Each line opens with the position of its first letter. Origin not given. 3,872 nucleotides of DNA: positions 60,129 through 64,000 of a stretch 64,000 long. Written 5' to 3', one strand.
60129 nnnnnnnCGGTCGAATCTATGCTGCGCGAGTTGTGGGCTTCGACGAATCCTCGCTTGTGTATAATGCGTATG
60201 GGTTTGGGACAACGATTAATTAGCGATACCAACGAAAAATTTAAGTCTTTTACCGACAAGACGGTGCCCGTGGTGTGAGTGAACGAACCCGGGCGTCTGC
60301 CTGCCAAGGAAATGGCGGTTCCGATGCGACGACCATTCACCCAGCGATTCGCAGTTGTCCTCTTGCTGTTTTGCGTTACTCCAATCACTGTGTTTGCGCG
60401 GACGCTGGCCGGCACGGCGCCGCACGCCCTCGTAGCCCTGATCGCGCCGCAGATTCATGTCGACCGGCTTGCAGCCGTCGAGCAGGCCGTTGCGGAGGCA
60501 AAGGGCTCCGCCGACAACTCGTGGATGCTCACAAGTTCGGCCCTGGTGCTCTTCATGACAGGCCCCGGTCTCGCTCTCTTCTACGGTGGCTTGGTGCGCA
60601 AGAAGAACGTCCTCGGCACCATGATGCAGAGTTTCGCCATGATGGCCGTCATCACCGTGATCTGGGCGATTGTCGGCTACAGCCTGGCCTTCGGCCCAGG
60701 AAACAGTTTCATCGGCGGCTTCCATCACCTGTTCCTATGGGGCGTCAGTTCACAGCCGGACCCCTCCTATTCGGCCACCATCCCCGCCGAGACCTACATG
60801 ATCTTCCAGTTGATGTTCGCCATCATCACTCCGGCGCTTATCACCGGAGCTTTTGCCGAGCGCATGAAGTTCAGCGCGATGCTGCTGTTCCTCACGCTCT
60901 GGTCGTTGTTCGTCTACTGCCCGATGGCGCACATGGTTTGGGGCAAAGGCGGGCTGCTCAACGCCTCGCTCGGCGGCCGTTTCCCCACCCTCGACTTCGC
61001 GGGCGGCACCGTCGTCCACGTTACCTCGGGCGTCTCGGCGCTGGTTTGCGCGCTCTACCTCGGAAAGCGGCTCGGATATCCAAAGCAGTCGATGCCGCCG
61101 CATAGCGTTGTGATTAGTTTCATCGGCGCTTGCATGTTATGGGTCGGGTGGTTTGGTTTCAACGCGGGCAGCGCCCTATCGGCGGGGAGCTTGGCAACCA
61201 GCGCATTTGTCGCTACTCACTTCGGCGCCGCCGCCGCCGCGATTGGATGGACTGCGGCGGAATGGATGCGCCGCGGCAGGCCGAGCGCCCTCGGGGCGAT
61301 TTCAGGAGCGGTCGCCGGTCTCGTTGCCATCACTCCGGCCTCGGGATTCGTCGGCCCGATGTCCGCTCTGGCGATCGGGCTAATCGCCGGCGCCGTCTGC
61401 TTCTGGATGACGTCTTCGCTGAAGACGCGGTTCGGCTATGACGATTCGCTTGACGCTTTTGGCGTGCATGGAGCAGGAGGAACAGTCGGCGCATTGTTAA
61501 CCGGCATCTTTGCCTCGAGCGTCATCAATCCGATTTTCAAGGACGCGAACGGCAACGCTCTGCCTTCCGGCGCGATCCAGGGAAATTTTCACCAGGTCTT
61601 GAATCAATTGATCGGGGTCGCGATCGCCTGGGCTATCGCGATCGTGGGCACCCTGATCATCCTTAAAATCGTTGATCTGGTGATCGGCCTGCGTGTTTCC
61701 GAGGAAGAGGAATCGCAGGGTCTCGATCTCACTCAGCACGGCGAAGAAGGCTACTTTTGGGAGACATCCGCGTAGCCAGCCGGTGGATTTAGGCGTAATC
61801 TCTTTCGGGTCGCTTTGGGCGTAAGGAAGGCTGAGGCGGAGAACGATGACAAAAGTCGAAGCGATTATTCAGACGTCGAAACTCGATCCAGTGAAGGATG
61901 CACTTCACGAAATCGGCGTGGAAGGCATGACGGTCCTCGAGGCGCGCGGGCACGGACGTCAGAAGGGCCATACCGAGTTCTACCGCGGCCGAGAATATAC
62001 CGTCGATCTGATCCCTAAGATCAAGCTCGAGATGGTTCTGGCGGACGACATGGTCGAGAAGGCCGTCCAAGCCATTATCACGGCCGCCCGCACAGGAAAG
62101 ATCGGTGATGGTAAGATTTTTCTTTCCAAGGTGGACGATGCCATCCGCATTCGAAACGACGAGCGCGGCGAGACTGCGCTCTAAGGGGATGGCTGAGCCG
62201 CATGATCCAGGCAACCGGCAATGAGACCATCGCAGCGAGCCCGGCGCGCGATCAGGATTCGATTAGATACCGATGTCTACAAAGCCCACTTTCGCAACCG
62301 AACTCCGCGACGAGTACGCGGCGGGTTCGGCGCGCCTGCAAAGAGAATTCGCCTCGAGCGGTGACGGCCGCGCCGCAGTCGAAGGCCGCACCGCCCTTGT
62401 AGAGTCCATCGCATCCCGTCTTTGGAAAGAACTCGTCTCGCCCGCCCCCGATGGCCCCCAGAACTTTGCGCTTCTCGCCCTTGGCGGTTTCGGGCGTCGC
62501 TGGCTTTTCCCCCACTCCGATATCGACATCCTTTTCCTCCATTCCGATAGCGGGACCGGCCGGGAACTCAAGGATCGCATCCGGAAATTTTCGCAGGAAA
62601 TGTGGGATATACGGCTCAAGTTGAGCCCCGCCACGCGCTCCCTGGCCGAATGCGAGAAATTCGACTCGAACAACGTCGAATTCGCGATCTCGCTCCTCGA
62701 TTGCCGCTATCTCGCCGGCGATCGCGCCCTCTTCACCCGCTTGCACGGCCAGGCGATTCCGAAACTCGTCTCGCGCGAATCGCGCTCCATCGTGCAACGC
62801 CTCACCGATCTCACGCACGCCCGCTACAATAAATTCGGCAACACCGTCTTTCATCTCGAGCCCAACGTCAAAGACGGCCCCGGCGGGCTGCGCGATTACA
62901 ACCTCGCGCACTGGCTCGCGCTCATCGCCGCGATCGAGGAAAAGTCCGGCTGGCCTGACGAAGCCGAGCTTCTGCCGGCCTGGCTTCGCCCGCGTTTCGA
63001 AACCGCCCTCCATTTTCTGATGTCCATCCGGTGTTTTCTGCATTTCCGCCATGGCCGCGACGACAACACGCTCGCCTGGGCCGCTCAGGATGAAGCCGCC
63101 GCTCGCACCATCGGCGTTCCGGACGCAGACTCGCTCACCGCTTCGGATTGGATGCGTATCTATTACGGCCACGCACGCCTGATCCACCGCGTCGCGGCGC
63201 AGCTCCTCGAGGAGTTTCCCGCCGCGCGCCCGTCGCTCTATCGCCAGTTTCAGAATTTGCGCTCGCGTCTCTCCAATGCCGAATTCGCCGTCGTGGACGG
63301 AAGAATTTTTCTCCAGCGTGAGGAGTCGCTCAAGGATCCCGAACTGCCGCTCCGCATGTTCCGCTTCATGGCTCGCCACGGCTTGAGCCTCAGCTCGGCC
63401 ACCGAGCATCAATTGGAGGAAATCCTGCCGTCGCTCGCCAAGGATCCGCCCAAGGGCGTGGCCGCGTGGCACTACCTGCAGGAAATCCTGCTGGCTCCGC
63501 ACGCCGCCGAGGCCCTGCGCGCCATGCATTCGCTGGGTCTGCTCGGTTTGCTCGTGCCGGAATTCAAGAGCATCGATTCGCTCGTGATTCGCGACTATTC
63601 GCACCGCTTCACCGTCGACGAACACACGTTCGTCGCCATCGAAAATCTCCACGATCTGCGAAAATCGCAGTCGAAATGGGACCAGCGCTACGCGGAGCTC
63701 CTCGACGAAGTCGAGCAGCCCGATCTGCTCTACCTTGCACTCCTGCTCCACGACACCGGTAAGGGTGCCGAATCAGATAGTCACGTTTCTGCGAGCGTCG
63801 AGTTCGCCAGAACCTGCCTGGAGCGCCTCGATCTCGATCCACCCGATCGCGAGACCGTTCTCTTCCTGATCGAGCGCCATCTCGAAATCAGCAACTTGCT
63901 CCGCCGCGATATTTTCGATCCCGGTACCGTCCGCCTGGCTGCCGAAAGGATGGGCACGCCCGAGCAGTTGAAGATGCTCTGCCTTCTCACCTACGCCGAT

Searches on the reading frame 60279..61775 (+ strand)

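Call 51: search_protein_families(library=pfam, proteins=[window:60279-61775:+], max_evalue=0.00001)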
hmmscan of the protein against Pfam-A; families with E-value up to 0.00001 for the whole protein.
window:60279-61775:+ (498 aa): 1 family
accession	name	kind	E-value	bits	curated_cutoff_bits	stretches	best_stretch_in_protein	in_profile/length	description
PF00909.26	Ammonium_transp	-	8.2e-123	410.5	23.2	1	82-492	2-399/399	Ammonium Transporter Family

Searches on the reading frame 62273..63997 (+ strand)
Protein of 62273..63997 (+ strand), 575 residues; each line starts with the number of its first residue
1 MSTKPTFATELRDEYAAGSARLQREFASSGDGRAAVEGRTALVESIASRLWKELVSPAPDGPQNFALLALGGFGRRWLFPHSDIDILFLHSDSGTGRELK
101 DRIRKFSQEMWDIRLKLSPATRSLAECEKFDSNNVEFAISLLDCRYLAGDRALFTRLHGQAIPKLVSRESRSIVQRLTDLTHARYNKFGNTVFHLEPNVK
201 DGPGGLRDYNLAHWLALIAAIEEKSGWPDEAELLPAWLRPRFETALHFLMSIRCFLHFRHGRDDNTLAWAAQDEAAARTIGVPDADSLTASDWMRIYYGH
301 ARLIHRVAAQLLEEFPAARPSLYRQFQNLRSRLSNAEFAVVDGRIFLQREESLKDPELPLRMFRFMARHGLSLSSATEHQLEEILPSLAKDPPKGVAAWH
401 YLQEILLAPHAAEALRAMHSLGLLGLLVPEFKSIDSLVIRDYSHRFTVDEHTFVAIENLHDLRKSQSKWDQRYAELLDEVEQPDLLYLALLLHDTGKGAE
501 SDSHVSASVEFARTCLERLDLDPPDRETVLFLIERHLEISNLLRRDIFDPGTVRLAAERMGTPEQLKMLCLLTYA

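Call 51: search_protein_families(library=pfam, proteins=[window:62273-63997:+], max_evalue=0.00001)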
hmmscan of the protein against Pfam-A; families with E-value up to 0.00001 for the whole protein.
window:62273-63997:+ (575 aa): 2 families
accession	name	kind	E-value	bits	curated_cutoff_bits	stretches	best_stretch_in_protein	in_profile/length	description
PF08335.16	GlnD_UR_UTase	-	4.3e-23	82.3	21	1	179-312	8-141/141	GlnD PII-uridylyltransferase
PF01966.28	HD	-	2.4e-08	34.7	22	1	475-541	17-90/116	HD domain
